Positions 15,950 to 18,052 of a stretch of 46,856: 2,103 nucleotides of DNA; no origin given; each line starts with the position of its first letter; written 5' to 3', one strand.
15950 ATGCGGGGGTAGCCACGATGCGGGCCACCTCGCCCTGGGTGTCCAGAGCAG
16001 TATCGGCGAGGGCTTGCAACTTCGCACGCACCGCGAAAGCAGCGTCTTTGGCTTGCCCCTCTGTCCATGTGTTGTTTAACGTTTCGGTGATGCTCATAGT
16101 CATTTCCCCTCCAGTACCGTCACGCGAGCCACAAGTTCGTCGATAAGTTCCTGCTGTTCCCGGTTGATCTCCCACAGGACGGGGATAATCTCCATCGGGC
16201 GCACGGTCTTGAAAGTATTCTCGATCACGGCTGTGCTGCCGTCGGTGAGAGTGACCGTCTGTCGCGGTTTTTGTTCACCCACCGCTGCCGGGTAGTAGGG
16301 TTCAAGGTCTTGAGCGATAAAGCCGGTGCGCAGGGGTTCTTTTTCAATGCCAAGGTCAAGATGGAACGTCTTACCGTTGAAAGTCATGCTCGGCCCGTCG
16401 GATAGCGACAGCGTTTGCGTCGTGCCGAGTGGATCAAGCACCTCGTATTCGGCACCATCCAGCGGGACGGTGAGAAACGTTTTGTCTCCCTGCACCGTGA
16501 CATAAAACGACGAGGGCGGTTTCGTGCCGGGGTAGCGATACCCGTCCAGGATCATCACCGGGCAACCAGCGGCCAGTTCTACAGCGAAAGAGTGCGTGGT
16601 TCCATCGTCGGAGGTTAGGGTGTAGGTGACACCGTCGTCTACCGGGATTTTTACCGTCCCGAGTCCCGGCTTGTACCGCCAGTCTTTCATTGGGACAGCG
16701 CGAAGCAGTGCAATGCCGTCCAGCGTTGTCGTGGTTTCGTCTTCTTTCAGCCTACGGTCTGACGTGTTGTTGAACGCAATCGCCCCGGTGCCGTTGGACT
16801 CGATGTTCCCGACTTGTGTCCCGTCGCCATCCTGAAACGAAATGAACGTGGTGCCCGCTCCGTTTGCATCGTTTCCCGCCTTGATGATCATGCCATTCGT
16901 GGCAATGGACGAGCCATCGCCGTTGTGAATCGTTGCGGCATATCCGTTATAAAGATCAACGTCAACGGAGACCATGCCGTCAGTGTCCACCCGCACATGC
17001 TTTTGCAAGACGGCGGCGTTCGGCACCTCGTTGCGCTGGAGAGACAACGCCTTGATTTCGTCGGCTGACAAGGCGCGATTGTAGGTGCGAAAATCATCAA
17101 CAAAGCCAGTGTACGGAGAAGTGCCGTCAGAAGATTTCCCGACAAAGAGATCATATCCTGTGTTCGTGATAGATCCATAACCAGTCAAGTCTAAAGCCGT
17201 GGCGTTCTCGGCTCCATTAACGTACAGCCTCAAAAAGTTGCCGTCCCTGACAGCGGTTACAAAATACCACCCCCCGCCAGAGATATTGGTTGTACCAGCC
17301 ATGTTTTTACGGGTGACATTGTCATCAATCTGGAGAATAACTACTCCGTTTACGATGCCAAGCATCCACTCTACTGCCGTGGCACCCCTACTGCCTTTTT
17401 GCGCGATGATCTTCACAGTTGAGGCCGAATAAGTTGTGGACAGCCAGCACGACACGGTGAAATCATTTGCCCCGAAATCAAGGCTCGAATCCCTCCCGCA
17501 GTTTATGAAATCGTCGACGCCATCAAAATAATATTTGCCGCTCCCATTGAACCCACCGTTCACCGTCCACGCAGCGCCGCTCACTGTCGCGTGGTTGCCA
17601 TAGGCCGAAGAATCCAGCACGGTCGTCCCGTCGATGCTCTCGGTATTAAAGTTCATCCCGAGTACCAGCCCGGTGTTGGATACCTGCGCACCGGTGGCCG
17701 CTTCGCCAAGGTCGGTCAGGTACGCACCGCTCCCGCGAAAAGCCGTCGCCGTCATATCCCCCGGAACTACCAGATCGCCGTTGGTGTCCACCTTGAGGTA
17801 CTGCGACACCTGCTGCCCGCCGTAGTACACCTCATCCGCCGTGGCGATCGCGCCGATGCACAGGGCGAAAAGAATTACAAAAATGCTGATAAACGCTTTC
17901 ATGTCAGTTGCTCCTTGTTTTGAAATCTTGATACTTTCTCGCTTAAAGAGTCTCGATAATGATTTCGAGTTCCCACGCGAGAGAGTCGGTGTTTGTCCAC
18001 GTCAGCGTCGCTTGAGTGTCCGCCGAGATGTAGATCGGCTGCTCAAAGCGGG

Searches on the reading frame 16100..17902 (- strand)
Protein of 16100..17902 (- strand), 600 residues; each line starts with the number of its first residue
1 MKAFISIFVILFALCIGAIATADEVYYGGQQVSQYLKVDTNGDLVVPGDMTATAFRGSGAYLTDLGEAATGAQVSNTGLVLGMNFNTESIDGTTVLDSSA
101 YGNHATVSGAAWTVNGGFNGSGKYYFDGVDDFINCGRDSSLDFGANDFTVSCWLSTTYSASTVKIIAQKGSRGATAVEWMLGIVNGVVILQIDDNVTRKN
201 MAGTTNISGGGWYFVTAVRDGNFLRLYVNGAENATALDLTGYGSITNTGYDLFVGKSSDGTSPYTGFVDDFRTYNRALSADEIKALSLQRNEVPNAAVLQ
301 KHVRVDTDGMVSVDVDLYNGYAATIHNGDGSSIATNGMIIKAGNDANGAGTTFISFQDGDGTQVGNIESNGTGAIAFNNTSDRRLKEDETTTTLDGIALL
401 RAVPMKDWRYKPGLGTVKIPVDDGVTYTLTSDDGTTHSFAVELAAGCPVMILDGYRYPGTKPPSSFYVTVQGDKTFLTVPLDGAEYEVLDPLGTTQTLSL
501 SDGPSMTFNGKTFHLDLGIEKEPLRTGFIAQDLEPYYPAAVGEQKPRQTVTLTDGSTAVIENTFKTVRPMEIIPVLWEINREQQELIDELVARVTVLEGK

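Call 78: search_protein_families(library=pfam, proteins=[window:16100-17902:-], max_evalue=0.001)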
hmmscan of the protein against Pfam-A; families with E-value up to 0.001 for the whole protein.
window:16100-17902:- (600 aa): 5 families
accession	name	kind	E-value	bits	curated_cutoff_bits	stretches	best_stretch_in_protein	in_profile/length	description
PF13385.13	Laminin_G_3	-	5e-23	82.4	27.6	1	141-284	12-151/151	Concanavalin A-like lectin/glucanases superfamily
PF13884.11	Peptidase_S74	-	6.1e-08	33.3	22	0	509-541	24-57/58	Chaperone of endosialidase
PF02210.31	Laminin_G_2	-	1.4e-05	26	22.9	1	181-265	23-115/126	Laminin G domain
PF07953.20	Toxin_R_bind_N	-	1.8e-05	25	23.8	1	95-276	4-189/191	Clostridium neurotoxin, N-terminal receptor binding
PF00054.30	Laminin_G_1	-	0.00097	19.8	24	0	180-258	23-101/131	Laminin G domain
